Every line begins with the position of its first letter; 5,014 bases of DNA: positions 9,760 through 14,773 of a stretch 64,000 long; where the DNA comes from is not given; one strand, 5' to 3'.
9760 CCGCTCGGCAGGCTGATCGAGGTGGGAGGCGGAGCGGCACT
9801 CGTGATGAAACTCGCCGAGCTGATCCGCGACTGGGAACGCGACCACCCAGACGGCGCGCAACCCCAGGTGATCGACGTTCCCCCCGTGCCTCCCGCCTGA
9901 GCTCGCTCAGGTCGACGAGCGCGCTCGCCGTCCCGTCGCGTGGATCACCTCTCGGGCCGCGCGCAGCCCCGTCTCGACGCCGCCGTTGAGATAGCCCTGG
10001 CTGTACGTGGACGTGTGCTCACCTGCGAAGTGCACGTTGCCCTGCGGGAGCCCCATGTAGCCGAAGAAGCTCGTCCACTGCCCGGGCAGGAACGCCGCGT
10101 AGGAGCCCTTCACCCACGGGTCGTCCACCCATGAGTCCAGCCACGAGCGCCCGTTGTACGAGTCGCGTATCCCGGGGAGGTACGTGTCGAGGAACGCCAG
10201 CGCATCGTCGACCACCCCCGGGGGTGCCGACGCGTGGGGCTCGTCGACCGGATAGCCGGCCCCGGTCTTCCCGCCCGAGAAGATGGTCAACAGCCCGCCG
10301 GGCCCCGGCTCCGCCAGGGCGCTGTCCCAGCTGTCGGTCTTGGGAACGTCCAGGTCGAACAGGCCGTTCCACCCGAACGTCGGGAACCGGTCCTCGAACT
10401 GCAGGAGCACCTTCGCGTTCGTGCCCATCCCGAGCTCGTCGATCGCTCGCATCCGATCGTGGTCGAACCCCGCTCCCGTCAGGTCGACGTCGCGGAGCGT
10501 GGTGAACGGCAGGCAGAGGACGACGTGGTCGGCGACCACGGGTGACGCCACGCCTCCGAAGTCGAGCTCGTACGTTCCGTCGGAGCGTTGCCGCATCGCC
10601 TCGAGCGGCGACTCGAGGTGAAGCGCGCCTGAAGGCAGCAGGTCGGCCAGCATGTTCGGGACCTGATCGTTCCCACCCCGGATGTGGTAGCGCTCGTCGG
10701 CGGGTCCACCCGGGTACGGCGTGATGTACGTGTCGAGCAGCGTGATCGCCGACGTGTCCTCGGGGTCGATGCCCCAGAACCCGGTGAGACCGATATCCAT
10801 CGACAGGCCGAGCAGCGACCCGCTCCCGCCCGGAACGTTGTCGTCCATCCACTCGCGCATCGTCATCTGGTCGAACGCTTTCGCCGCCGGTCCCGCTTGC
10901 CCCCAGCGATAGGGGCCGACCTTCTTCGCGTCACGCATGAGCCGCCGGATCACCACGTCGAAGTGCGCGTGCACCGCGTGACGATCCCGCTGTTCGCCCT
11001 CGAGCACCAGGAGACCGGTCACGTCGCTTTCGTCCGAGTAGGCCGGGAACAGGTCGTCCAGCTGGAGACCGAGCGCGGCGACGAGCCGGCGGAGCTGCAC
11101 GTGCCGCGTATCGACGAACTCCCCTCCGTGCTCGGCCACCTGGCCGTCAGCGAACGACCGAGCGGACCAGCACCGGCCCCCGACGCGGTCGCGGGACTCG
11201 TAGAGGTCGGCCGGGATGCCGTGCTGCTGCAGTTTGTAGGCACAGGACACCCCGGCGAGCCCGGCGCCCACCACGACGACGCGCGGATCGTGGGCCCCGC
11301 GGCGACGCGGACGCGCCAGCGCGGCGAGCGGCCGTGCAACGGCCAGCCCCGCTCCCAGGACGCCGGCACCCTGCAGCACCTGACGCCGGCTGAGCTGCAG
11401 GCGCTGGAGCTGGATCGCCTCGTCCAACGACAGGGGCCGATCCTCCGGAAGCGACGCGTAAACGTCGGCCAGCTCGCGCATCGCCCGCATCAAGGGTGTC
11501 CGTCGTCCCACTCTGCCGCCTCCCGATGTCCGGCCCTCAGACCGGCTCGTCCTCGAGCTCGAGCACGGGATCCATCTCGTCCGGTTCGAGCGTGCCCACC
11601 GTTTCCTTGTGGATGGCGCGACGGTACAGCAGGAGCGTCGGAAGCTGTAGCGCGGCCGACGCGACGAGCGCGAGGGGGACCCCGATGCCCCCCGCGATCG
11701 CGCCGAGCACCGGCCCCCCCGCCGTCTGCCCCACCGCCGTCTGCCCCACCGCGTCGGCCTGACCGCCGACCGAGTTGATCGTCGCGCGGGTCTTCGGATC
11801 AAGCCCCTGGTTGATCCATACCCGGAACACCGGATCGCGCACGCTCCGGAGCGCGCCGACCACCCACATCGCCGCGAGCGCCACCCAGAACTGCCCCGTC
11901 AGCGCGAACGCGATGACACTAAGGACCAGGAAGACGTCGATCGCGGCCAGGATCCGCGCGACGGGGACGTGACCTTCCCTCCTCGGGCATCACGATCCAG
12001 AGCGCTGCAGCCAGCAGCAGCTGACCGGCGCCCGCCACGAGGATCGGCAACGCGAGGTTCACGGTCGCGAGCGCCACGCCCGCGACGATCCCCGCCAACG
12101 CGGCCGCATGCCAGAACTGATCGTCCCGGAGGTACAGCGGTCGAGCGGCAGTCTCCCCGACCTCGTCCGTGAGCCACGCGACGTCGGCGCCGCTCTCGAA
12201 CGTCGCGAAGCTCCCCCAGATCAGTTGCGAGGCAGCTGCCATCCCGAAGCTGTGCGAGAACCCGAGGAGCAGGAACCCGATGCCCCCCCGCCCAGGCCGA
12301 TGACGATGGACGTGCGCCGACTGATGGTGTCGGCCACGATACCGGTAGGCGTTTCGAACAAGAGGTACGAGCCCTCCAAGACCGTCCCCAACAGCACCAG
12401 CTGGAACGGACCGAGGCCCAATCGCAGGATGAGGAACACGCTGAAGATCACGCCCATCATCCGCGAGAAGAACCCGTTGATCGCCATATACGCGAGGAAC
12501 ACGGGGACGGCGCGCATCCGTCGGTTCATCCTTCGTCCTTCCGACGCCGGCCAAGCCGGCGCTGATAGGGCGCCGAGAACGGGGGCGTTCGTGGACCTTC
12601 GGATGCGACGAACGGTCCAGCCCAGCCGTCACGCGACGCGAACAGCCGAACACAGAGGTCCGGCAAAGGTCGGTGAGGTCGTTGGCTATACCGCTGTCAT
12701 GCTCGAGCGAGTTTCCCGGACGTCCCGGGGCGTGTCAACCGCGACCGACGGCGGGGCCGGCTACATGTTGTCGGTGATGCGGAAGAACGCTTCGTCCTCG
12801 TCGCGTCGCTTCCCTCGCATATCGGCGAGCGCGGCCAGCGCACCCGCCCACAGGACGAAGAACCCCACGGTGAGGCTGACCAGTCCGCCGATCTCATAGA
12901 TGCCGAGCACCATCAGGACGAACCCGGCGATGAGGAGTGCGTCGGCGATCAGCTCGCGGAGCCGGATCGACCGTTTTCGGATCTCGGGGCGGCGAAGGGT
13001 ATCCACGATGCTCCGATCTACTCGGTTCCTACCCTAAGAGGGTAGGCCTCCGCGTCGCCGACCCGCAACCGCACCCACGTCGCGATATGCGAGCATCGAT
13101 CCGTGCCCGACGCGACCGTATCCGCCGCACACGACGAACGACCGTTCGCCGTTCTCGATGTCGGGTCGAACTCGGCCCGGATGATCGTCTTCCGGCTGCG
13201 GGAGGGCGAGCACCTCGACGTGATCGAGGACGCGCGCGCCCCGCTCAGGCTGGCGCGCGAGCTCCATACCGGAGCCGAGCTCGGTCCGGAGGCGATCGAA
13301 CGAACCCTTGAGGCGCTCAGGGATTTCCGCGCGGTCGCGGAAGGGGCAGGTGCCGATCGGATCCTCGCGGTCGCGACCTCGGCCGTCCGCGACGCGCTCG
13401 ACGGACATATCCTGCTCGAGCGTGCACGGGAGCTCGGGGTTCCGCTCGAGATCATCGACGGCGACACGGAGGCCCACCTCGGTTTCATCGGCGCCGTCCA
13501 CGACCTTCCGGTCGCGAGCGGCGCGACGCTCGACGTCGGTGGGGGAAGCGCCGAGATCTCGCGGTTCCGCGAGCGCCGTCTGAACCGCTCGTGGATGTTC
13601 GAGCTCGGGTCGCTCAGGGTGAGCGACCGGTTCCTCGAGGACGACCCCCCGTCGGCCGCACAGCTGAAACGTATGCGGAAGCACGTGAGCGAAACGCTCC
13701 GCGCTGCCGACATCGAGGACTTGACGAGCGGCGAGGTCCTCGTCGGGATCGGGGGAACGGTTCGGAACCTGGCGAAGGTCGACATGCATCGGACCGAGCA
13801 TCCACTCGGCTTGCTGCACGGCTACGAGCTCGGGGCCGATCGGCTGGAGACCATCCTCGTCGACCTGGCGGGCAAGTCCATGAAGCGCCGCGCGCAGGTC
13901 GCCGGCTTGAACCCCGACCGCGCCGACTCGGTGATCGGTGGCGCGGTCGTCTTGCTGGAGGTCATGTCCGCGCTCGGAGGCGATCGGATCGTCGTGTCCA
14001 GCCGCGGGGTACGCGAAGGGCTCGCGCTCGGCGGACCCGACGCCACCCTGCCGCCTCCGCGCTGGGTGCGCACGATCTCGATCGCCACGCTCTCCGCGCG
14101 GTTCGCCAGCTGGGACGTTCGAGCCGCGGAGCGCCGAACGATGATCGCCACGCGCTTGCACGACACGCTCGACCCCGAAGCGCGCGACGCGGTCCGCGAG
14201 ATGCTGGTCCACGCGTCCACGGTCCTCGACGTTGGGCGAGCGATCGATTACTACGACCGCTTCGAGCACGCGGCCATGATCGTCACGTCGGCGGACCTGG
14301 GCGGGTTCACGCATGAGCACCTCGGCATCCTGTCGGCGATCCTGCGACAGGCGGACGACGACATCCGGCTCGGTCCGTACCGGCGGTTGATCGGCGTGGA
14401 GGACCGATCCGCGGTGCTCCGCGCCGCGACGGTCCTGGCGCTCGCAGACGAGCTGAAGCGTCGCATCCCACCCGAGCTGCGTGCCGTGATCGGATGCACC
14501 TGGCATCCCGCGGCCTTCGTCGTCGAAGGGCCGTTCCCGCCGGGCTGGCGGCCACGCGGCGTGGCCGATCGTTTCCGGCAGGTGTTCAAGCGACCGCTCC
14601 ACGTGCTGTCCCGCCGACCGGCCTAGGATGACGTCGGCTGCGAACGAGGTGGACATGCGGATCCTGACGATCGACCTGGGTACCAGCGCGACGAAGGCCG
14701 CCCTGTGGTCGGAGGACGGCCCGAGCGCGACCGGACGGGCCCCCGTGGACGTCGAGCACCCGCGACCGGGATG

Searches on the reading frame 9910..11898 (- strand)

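Call 33: search_protein_families(library=pfam, proteins=[window:9910-11898:-], max_evalue=0.0001)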
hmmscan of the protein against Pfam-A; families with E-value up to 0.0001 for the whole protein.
window:9910-11898:- (663 aa): 5 families
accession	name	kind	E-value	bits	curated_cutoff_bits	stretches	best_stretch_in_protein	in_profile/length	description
PF01593.30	Amino_oxidase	-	1.2e-48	167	19.8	1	214-652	1-443/443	Flavin containing amine oxidoreductase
PF13450.12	NAD_binding_8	-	5.3e-12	46.3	21.9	1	209-274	1-66/68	NAD(P)-binding Rossmann-like domain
PF01266.30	DAO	-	1.2e-06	28.8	27.9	1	206-314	1-107/353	FAD dependent oxidoreductase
PF07992.20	Pyr_redox_2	-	8.6e-06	25.8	26.1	1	206-249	2-46/291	Pyridine nucleotide-disulphide oxidoreductase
PF10518.14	TAT_signal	-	8.1e-05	22.8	22.7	0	168-188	1-21/21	TAT (twin-arginine translocation) pathway signal sequence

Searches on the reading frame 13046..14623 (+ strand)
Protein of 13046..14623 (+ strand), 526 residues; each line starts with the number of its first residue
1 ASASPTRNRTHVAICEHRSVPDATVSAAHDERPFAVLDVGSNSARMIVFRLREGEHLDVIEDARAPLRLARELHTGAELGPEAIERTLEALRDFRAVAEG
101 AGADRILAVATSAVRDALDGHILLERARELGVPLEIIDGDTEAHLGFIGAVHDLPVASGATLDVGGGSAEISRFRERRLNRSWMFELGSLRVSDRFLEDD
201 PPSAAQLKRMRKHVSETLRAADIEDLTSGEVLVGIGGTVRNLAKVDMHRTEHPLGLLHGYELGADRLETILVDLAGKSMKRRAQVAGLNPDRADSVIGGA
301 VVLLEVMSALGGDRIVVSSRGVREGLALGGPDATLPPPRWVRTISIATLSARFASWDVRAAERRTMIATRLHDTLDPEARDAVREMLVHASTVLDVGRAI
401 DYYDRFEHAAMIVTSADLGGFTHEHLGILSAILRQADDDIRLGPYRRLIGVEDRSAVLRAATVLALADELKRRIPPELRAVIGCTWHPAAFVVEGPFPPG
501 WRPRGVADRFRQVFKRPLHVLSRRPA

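Call 33: search_protein_families(library=pfam, proteins=[window:13046-14623:+], max_evalue=0.0001)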
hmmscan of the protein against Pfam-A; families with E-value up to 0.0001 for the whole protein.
window:13046-14623:+ (526 aa): 2 families
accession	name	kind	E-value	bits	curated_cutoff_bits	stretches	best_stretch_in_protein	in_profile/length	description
PF02541.22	Ppx-GppA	-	1.7e-50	172.5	27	1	48-328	2-279/285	Ppx/GppA phosphatase family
PF21447.3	Ppx-GppA_III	-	5.4e-09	36.6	27.3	1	341-473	1-135/177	Ppx/GppA phosphatase, domain III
